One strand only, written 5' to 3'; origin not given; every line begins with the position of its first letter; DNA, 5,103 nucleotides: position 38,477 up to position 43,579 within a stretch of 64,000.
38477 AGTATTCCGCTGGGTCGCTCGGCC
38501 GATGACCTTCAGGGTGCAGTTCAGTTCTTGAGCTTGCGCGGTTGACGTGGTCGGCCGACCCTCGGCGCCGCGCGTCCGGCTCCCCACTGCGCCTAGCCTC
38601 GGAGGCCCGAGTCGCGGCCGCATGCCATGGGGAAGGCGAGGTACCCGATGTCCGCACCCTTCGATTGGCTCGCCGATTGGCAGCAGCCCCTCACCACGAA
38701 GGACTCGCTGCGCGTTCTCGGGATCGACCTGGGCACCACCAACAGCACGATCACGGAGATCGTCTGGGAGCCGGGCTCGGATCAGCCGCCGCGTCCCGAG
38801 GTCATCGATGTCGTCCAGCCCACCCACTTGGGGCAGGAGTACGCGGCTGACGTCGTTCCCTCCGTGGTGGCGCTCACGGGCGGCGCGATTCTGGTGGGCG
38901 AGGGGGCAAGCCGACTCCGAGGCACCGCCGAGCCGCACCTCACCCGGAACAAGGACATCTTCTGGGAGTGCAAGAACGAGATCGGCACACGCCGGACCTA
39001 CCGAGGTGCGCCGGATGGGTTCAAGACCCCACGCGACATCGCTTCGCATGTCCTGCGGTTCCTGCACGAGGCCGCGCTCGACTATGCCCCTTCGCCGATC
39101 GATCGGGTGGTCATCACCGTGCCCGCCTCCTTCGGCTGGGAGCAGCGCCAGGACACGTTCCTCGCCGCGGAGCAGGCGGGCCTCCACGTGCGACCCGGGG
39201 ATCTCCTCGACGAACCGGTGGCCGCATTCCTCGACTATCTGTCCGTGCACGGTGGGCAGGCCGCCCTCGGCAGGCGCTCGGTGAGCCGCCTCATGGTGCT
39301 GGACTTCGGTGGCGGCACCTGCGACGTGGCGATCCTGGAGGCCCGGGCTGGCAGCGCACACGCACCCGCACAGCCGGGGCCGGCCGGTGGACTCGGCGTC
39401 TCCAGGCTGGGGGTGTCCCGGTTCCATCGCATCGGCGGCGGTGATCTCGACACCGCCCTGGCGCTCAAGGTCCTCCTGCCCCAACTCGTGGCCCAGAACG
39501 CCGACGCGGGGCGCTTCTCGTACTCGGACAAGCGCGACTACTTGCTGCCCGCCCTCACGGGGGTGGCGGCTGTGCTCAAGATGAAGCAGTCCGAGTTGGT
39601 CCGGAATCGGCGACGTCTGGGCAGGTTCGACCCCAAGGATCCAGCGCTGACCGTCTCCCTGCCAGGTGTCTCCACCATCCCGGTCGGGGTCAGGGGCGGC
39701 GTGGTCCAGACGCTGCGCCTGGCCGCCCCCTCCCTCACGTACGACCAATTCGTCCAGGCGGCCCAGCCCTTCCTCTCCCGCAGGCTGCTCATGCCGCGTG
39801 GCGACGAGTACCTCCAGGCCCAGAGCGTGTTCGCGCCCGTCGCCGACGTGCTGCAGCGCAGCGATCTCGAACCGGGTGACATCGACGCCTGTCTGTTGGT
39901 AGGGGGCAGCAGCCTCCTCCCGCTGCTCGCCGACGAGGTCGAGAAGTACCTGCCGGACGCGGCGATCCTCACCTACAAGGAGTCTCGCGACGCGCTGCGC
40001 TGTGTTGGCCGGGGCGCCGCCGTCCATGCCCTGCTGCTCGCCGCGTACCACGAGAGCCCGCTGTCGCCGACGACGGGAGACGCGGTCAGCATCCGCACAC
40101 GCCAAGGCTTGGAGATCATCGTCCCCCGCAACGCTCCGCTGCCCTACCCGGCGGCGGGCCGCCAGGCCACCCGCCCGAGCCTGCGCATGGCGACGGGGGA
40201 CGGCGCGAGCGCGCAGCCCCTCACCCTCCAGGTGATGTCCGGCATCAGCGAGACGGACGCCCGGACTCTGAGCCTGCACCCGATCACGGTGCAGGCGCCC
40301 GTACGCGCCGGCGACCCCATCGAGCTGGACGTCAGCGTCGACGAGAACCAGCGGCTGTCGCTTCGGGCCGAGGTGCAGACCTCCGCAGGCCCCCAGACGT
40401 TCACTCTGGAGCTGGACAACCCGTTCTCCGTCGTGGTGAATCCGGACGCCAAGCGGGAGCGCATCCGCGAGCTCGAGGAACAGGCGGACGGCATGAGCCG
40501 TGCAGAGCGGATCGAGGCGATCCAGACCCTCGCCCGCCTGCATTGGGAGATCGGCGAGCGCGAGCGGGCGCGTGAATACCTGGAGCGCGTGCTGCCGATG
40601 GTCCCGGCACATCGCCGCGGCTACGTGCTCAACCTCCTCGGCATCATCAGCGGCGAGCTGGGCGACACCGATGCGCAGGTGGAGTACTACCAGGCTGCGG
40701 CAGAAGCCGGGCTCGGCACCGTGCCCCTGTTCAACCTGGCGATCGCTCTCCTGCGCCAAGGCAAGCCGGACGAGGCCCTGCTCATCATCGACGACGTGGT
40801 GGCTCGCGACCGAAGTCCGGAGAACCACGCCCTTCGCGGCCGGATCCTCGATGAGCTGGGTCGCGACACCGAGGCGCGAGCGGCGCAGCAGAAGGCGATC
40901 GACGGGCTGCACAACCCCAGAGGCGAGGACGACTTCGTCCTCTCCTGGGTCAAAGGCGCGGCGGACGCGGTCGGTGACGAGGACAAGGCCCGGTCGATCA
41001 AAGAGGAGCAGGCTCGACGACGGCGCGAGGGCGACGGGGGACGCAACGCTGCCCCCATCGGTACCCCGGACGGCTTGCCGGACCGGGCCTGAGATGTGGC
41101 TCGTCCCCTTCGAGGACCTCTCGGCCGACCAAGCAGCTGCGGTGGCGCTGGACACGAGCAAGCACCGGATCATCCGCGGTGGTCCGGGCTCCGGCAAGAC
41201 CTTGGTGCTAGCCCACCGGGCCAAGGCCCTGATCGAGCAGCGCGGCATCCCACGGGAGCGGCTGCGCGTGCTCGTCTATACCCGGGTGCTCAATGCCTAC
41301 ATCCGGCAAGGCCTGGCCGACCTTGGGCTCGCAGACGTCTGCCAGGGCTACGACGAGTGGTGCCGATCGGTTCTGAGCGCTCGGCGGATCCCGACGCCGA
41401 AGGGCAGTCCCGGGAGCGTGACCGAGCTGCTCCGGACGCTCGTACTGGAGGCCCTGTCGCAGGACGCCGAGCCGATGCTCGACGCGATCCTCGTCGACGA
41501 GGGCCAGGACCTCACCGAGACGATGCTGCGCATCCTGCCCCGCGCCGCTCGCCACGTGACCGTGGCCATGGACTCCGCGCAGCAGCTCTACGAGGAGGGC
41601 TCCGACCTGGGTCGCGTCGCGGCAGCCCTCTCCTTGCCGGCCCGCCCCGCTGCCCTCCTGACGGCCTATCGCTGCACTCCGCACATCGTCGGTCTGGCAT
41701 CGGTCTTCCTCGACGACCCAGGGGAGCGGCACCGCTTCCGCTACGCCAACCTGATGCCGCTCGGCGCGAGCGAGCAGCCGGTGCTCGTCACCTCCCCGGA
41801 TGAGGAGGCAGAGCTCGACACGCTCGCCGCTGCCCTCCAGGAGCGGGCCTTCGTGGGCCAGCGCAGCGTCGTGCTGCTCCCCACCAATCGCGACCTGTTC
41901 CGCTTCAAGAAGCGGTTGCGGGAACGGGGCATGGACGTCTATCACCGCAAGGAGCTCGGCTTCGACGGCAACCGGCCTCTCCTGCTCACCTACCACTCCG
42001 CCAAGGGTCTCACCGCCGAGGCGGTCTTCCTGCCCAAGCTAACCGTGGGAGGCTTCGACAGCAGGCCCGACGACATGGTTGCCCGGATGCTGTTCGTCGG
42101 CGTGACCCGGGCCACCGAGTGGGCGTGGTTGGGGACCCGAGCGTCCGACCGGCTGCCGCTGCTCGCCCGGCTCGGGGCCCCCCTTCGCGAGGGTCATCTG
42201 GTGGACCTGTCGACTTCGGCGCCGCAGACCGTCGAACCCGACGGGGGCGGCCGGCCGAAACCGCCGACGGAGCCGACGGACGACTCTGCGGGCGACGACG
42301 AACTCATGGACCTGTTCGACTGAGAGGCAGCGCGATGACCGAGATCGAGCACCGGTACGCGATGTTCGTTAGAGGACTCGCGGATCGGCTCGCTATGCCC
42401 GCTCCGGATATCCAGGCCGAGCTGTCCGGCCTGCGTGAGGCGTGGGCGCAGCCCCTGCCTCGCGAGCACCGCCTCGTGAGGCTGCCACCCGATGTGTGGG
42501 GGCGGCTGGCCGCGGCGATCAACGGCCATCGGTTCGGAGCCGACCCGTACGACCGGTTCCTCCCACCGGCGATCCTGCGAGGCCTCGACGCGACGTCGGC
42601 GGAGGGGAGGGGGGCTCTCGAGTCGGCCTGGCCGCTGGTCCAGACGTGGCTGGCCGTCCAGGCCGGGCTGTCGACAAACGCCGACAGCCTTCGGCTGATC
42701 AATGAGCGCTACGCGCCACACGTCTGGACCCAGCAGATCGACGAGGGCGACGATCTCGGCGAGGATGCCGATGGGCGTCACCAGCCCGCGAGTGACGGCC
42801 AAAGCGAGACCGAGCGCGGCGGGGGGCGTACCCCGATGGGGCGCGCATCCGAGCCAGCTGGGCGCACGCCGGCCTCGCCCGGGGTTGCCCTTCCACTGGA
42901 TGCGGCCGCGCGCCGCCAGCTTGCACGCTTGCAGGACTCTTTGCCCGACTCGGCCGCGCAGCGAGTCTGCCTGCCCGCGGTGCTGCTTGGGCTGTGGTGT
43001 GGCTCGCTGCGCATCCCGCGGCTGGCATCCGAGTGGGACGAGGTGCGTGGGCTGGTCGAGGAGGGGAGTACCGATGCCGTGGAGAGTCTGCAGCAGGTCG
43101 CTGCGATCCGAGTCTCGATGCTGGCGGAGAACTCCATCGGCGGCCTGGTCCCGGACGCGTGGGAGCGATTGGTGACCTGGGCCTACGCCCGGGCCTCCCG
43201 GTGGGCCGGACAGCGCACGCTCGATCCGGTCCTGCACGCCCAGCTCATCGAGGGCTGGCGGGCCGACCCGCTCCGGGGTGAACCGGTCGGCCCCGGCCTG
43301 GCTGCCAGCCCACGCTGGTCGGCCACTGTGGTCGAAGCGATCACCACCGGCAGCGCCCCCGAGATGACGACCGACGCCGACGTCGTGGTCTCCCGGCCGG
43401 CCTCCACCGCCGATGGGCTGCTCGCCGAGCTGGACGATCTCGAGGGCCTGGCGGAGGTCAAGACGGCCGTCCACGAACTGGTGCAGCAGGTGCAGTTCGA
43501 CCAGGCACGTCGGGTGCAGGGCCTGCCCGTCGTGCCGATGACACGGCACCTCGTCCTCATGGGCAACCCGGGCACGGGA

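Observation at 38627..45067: Operon of Hsp70-like+TPR ATPase, short UvrD-like helicase and tandem CbxX-type AAA+ protein, divergent from an OLD-family nuclease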

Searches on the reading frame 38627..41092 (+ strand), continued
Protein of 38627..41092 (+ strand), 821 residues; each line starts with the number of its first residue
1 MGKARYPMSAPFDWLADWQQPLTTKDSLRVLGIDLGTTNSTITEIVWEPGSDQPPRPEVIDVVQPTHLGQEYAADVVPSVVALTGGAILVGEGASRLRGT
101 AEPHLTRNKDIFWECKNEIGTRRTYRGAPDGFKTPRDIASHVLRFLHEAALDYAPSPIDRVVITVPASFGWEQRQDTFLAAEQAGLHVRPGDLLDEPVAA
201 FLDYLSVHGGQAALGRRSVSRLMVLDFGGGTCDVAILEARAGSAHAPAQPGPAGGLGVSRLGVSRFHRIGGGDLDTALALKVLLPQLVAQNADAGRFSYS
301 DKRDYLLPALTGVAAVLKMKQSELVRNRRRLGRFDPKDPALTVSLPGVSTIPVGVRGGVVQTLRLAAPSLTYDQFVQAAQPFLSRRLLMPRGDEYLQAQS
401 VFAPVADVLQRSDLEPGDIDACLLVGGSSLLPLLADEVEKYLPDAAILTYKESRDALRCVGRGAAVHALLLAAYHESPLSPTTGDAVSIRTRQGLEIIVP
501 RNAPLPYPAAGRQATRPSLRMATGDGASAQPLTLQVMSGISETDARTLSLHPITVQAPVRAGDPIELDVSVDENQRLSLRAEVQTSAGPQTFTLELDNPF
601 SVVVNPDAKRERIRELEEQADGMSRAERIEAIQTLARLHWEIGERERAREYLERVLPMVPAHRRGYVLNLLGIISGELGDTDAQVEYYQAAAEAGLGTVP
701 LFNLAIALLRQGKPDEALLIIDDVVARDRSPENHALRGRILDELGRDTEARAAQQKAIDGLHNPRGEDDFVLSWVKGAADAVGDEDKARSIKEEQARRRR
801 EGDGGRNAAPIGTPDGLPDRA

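Call 86: search_protein_families(library=pfam, alignment_id=A4, max_evalue=0.00001)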
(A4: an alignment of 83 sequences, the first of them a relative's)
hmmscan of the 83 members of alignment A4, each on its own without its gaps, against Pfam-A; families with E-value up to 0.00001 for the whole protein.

A. member 1, L001:5882-9376:+ (1165 aa): 2 families
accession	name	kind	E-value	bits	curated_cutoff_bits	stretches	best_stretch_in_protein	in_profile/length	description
PF18135.7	Type_ISP_C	-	8.1e-31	107.8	25.9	1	725-1119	8-319/342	Type ISP C-terminal specificity domain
PF02384.22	N6_Mtase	-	3.5e-09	36.9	20.4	1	335-428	9-89/311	N-6 DNA Methylase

B. families by the number of members that match (of 83 scanned): 146 families (the first 25 are shown)
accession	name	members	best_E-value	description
PF04851.21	ResIII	6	1.3e-33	Type III restriction enzyme, res subunit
PF13091.12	PLDc_2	6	2.9e-12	PLD-like domain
PF07669.17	Eco57I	5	6.6e-38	Eco57I restriction-modification methylase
PF00271.37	Helicase_C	5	2.2e-19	Helicase conserved C-terminal domain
PF02384.22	N6_Mtase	5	5.1e-10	N-6 DNA Methylase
PF00176.29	SNF2-rel_dom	4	7.2e-14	SNF2-related domain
PF13245.12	AAA_19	4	2.2e-12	AAA domain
PF18135.7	Type_ISP_C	3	5.4e-81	Type ISP C-terminal specificity domain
PF02786.22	CPSase_L_D2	2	2.5e-75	Carbamoyl-phosphate synthase L chain, ATP binding domain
PF07478.18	Dala_Dala_lig_C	2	3.2e-63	D-ala D-ala ligase C-terminus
PF06250.17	YhcG_C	2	1.1e-55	YhcG PDDEXK nuclease domain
PF13614.12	AAA_31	2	5.2e-44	AAA domain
PF17761.7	DUF1016_N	2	4.1e-40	DUF1016 N-terminal domain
PF13086.12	AAA_11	2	2.2e-33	AAA domain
PF13087.12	AAA_12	2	4.1e-32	AAA domain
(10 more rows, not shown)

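Call 92: search_protein_families(library=pfam, proteins=[L049:4856-5830:+, L049:6087-6926:+, L076:3875-4597:+, L076:4599-5582:+, L080:12581-13318:+, L080:13416-14777:+, L080:14829-17225:+, L080:17222-19822:+, L052:13231-13905:+, L063:6468-7448:-], max_evalue=0.001)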
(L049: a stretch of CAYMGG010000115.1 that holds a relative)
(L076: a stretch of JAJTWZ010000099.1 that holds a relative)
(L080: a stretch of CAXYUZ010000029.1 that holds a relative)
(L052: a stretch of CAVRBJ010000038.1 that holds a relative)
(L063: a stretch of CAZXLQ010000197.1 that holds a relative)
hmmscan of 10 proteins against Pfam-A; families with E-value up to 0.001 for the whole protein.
L049:4856-5830:+ (324 aa): 0 families

L049:6087-6926:+ (279 aa): 0 families

L076:3875-4597:+ (240 aa): 0 families

L076:4599-5582:+ (327 aa): 2 families
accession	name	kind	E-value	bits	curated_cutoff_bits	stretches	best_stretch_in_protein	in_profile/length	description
PF13635.12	DUF4143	-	1.2e-26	93.8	28.1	1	114-269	3-160/160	Domain of unknown function (DUF4143)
PF13173.12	AAA_14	-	1.3e-13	51.5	27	1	6-72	62-128/129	AAA domain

L080:12581-13318:+ (245 aa): 0 families

L080:13416-14777:+ (453 aa): 3 families
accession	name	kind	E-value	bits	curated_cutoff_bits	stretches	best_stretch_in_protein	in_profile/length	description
PF04326.19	SLFN_AlbA_2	-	7.9e-20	72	25.3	1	6-116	1-117/118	Schlafen, AlbA_2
PF13749.12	HATPase_c_4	-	6.6e-19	68.2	26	1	281-344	3-67/89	Putative ATP-dependent DNA helicase recG C-terminal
PF13412.12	HTH_24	-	1e-10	41.5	21.9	1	393-438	3-48/48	Winged helix-turn-helix DNA-binding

L080:14829-17225:+ (798 aa): 1 family
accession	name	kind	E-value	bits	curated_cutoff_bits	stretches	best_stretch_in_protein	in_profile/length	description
PF01555.25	N6_N4_Mtase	-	4.7e-44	151.4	26.7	1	112-387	1-213/221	DNA methylase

L080:17222-19822:+ (866 aa): 1 family
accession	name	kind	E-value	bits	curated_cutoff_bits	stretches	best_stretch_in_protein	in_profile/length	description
PF04851.21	ResIII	-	1.8e-13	51.1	22.5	1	55-234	20-147/164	Type III restriction enzyme, res subunit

L052:13231-13905:+ (224 aa): 2 families
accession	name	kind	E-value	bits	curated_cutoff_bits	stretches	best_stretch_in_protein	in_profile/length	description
PF03358.20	FMN_red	-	3.9e-27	95.1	24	1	1-147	1-142/152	NADPH-dependent FMN reductase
PF02525.22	Flavodoxin_2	-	2.6e-12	47.3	27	1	1-163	1-185/198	Flavodoxin-like fold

L063:6468-7448:- (326 aa): 2 families
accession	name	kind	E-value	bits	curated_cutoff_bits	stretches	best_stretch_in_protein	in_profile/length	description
PF01738.24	DLH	-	1.5e-46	159.2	21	1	121-322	6-214/217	Dienelactone hydrolase family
PF23678.1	YqhI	-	3.7e-06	26.6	27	1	38-63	9-34/36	YqhI-like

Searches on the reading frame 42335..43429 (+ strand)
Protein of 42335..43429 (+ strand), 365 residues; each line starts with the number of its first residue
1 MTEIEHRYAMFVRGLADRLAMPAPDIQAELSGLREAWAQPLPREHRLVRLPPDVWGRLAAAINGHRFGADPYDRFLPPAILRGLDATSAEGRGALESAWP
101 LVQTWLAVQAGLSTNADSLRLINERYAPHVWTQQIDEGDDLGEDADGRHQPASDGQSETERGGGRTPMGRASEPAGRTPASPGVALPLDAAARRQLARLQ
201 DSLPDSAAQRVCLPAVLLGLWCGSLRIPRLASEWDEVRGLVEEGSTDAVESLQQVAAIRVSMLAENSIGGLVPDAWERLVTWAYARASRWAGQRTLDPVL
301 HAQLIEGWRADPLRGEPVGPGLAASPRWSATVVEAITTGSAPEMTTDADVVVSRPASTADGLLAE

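Call 55: search_protein_representatives(protein=window:42335-43429:+)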
Query: 365 residues. Proteins with E-value up to 0.001 (for the whole library): 9; up to 1e-10: 4; up to 1e-30: 1. The best 9 are listed.
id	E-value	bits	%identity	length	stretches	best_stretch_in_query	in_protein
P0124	4.0e-65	237.2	46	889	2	172-357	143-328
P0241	4.3e-22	95.6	35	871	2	22-140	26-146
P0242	5.5e-16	75.5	34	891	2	186-344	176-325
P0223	4.7e-13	65.9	35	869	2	182-318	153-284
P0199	1.3e-07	47.9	35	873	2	169-365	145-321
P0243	2.8e-06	43.6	27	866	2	185-365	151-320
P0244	4.9e-06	42.7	27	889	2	215-306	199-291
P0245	3.8e-05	39.8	28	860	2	215-306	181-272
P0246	8.6e-05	38.7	26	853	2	22-119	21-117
